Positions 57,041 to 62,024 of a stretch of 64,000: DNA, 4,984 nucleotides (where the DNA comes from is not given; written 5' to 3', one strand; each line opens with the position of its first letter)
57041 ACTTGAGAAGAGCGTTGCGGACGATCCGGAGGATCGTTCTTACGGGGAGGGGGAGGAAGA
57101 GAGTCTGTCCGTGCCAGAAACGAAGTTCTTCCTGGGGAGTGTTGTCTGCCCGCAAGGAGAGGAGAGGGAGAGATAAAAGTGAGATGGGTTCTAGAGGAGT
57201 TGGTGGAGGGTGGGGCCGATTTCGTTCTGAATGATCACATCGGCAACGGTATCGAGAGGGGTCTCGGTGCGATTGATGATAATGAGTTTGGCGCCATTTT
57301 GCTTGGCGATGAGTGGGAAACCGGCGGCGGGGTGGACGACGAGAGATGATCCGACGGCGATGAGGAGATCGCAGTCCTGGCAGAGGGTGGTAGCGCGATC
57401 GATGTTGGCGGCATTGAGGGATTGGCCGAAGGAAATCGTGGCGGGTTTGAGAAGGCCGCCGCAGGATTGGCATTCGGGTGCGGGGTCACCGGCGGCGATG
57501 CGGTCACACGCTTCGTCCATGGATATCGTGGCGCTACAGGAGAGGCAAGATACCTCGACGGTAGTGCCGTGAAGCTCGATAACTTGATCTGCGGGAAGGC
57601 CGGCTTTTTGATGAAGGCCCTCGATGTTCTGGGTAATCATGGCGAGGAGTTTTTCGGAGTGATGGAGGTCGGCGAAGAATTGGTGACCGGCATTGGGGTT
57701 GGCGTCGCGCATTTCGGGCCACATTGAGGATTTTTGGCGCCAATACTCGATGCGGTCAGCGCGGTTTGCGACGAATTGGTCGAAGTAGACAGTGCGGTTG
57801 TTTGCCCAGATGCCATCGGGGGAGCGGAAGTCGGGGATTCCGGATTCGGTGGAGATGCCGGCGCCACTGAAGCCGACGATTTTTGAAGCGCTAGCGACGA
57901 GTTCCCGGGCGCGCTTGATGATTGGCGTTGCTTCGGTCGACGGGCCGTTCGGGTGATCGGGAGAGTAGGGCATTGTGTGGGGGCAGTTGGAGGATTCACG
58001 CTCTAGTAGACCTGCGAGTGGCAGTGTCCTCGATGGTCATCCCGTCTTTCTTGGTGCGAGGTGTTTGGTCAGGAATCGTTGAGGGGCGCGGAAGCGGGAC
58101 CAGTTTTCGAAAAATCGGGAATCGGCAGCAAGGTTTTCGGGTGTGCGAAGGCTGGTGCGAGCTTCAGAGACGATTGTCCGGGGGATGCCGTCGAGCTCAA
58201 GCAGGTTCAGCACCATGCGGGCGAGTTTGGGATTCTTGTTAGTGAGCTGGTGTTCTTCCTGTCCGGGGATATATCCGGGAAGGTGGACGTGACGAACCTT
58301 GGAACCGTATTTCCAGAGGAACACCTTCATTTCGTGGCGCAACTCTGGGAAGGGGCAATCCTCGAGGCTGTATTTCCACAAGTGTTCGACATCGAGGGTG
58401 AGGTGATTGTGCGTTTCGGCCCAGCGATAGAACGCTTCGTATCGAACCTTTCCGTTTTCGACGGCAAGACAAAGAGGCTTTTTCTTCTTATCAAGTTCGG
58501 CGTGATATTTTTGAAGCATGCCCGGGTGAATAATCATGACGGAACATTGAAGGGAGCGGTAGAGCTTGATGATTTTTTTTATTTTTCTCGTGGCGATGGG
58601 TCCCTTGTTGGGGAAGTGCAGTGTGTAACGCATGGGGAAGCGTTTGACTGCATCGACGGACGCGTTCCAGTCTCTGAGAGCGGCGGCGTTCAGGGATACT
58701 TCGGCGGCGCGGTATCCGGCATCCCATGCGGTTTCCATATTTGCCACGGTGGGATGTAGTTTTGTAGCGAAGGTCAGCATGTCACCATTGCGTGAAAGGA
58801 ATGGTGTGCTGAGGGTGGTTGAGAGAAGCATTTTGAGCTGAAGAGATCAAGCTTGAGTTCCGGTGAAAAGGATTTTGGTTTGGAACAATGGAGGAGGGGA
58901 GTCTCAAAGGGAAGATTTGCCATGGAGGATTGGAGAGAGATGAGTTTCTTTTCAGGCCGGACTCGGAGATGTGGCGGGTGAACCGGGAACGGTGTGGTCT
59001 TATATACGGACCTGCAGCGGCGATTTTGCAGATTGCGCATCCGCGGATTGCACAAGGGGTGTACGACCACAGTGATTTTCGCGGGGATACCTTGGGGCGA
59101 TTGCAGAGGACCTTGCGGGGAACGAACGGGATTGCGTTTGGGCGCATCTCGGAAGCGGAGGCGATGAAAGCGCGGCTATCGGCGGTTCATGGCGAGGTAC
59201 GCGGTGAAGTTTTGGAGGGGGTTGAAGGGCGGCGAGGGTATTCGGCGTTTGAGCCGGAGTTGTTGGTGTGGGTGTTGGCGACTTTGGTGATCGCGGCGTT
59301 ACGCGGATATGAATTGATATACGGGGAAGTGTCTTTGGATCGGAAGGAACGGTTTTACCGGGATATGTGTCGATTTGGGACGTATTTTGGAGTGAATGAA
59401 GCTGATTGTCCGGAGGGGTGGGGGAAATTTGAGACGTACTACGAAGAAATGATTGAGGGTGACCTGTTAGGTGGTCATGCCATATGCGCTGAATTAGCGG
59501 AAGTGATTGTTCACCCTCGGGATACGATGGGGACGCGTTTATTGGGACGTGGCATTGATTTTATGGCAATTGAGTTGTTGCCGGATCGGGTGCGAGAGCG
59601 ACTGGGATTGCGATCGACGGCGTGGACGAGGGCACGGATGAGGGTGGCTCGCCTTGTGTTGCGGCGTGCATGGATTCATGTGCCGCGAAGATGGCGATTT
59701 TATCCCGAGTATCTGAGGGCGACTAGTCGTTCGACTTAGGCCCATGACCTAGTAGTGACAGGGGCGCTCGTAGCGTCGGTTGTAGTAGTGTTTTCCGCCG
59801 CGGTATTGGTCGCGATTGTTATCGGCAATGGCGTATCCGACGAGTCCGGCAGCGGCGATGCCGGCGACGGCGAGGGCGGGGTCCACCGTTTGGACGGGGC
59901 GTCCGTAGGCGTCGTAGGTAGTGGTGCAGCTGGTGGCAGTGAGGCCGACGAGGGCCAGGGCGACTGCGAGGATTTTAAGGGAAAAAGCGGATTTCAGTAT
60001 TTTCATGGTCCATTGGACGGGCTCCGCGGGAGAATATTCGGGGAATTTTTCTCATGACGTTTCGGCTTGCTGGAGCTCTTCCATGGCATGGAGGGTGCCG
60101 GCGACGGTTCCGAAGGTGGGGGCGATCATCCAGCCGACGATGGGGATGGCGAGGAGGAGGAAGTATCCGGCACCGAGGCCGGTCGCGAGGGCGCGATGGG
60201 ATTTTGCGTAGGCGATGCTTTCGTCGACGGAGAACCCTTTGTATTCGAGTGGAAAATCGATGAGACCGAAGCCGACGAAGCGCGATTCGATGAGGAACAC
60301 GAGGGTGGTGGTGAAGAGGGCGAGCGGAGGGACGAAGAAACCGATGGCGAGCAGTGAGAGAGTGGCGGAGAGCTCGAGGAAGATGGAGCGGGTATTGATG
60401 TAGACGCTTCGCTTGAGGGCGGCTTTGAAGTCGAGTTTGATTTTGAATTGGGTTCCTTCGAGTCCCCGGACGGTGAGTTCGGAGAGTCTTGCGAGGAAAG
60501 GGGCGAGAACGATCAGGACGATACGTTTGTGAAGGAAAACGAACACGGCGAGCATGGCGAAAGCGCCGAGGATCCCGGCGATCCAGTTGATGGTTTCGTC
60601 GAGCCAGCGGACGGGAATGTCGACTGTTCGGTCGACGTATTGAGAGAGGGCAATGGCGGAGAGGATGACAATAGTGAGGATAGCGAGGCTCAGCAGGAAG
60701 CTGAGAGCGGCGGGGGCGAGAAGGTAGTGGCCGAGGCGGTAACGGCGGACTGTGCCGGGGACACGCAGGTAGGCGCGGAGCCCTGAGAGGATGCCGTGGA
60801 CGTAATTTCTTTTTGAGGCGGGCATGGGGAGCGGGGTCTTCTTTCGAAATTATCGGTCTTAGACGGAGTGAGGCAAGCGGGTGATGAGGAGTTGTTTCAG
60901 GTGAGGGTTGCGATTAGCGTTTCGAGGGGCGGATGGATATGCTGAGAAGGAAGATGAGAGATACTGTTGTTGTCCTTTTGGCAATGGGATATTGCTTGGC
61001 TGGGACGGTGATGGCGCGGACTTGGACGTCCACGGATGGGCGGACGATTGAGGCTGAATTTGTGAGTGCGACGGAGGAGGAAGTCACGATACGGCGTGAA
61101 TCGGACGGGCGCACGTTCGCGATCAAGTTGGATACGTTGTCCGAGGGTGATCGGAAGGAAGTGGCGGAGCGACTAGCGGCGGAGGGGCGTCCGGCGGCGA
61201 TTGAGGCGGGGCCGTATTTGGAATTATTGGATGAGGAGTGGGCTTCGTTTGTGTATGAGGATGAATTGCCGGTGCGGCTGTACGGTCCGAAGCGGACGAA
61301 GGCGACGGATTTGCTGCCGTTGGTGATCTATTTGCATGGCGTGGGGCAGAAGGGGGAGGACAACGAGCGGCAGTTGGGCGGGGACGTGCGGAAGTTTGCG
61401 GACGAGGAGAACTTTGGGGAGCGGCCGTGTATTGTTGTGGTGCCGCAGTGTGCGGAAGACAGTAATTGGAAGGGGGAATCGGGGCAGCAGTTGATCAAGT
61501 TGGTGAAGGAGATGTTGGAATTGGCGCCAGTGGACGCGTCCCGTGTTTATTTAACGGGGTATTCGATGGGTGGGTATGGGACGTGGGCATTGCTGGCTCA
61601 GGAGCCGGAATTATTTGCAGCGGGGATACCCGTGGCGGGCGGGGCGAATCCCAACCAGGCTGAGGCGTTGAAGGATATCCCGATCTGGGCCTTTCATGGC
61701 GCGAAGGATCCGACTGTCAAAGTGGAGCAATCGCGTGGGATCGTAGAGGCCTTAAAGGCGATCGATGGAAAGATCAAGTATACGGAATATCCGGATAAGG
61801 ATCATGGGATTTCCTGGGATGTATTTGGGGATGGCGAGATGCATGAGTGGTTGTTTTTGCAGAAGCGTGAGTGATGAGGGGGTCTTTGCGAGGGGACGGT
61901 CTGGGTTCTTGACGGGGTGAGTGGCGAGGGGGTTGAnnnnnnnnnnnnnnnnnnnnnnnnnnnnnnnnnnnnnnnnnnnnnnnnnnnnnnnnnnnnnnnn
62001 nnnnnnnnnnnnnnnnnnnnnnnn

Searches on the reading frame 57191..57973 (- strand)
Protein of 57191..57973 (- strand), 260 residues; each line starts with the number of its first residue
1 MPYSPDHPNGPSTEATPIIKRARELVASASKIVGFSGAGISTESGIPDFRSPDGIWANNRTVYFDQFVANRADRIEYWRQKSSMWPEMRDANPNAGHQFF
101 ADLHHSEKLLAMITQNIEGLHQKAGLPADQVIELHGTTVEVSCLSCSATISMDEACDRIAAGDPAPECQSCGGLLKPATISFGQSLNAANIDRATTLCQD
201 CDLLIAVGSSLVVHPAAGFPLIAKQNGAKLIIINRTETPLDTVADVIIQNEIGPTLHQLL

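Call 9: search_protein_families(library=pfam, proteins=[window:57191-57973:-], max_evalue=0.001)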
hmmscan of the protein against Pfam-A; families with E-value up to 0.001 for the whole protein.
window:57191-57973:- (260 aa): 2 families
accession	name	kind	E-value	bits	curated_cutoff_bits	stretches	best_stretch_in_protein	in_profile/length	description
PF02146.23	SIR2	-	9.3e-46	156.5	24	1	37-215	1-180/180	Sir2 family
PF00205.28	TPP_enzyme_M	-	0.0007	19.8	30.4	0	188-259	65-137/137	Thiamine pyrophosphate enzyme, central domain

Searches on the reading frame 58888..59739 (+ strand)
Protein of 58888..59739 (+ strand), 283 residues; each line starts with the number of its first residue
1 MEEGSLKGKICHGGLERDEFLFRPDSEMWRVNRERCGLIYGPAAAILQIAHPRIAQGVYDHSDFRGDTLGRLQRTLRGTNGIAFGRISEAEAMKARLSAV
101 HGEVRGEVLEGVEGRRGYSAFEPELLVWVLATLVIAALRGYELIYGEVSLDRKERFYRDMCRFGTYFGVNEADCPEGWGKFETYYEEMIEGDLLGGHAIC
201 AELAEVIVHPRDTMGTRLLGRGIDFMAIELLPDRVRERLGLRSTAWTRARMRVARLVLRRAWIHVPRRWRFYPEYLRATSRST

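Call 9: search_protein_families(library=pfam, proteins=[window:58888-59739:+], max_evalue=0.001)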
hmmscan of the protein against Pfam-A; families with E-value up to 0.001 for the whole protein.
window:58888-59739:+ (283 aa): 1 family
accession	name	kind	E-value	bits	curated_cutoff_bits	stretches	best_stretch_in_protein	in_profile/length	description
PF09995.15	MPAB_Lcp_cat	-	8.8e-52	176.9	23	1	29-259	1-230/231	ER-bound oxygenase mpaB/B'/Rubber oxygenase, catalytic domain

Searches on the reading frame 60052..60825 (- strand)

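Call 9: search_protein_families(library=pfam, proteins=[window:60052-60825:-], max_evalue=0.001)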
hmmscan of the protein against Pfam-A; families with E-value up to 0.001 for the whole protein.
window:60052-60825:- (257 aa): 1 family
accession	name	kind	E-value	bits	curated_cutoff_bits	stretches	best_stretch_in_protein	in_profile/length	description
PF07264.17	EI24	-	2.4e-21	77.2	32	1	24-236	7-199/199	Sulfate transporter CysZ/Etoposide-induced protein 2.4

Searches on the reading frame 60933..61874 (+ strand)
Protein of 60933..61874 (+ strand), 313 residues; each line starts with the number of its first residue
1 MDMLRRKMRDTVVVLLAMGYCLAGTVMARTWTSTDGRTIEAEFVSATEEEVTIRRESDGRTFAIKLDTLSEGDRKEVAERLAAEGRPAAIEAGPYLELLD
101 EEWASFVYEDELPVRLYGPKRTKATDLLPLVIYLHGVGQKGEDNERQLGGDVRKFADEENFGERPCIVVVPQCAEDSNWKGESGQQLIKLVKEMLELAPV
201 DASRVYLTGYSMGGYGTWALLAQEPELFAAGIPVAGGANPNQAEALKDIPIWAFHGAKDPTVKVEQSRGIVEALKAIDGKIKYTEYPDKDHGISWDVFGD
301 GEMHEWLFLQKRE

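Call 9: search_protein_families(library=pfam, proteins=[window:60933-61874:+], max_evalue=0.001)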
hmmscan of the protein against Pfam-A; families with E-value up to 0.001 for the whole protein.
window:60933-61874:+ (313 aa): 7 families
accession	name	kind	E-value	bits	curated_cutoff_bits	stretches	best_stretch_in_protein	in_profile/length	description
PF00326.27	Peptidase_S9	-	2e-14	54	22.6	1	177-241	38-102/213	Prolyl oligopeptidase family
PF02230.22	Abhydrolase_2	-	3.2e-10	40.7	23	1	176-295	79-203/217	Phospholipase/Carboxylesterase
PF01738.24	DLH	-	2.2e-09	37.6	21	1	191-292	85-187/217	Dienelactone hydrolase family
PF12146.15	Hydrolase_4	-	3e-05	23.9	27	0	242-284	186-227/239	Serine aminopeptidase, S33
PF00756.26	Esterase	-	4e-05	23.9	22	1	150-248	66-154/251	Putative esterase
PF00561.26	Abhydrolase_1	-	0.00017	21.8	25.8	0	171-236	36-102/245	alpha/beta hydrolase fold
PF20434.5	BD-FAE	-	0.00022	21.3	26.8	0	247-274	188-215/215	BD-FAE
